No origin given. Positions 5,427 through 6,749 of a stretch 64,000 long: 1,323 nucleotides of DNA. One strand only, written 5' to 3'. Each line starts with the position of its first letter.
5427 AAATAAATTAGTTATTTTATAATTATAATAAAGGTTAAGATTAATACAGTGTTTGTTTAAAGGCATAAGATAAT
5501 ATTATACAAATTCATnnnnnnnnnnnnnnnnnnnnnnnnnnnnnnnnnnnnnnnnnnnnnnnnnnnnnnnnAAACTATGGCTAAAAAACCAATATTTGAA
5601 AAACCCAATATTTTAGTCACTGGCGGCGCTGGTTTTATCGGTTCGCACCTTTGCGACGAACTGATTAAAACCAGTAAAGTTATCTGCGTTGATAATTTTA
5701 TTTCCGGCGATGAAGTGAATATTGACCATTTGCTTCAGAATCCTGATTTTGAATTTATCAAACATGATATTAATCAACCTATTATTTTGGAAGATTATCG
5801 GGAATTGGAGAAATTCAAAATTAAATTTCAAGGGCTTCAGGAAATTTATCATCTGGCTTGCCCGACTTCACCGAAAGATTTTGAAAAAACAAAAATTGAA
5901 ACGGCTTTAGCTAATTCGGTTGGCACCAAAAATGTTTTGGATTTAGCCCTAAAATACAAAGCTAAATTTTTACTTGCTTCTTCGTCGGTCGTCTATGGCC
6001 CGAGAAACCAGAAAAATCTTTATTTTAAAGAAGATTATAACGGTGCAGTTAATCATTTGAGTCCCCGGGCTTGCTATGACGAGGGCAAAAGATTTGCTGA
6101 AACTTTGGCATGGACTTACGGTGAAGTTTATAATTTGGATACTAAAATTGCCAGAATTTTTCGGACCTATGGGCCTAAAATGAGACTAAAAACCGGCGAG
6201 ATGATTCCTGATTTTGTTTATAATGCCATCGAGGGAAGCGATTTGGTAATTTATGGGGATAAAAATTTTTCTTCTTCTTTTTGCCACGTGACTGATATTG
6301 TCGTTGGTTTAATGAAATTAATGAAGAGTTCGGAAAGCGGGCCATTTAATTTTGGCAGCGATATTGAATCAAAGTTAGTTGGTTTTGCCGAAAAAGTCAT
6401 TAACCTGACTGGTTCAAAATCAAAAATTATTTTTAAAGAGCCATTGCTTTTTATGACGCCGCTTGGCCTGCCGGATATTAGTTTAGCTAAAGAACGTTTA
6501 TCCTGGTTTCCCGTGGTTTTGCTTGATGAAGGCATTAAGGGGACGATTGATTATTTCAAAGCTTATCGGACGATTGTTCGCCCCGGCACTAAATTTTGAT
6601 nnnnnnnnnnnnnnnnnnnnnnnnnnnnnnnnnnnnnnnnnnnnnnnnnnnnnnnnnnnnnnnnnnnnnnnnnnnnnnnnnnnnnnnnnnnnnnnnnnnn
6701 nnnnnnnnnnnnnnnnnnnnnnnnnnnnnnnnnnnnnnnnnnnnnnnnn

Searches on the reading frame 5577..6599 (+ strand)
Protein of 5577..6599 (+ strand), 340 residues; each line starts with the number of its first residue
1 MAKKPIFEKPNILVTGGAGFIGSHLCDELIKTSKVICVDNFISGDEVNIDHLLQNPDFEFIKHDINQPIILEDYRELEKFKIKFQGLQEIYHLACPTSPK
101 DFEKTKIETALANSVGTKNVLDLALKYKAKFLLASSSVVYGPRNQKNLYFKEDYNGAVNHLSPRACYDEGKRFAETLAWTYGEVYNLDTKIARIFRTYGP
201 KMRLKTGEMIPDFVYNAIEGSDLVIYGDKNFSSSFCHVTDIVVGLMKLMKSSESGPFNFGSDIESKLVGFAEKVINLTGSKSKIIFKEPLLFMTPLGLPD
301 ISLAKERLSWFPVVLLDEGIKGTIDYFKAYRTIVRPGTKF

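Call 8: search_protein_families(library=pfam, proteins=[window:5577-6599:+])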
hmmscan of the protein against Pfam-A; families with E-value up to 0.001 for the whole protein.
window:5577-6599:+ (340 aa): 6 families
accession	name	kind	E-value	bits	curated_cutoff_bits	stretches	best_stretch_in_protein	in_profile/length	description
PF01370.27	Epimerase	-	9.7e-38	130.4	20.9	1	12-255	1-231/240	NAD dependent epimerase/dehydratase family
PF16363.11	GDP_Man_Dehyd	-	8.9e-36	124.4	27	1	13-280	1-268/332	GDP-mannose 4,6 dehydratase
PF01073.25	3Beta_HSD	-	7.1e-12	45.4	22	1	13-201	1-185/280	3-beta hydroxysteroid dehydrogenase/isomerase family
PF02719.21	Polysacc_synt_2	-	3.2e-10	40.1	20.2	1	12-134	1-125/293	Polysaccharide biosynthesis protein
PF07993.18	NAD_binding_4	-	2.5e-09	37.1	20.1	1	89-194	91-204/258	Male sterility protein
PF04321.23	RmlD_sub_bind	-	8.7e-05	22.2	27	1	11-180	2-138/287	RmlD substrate binding domain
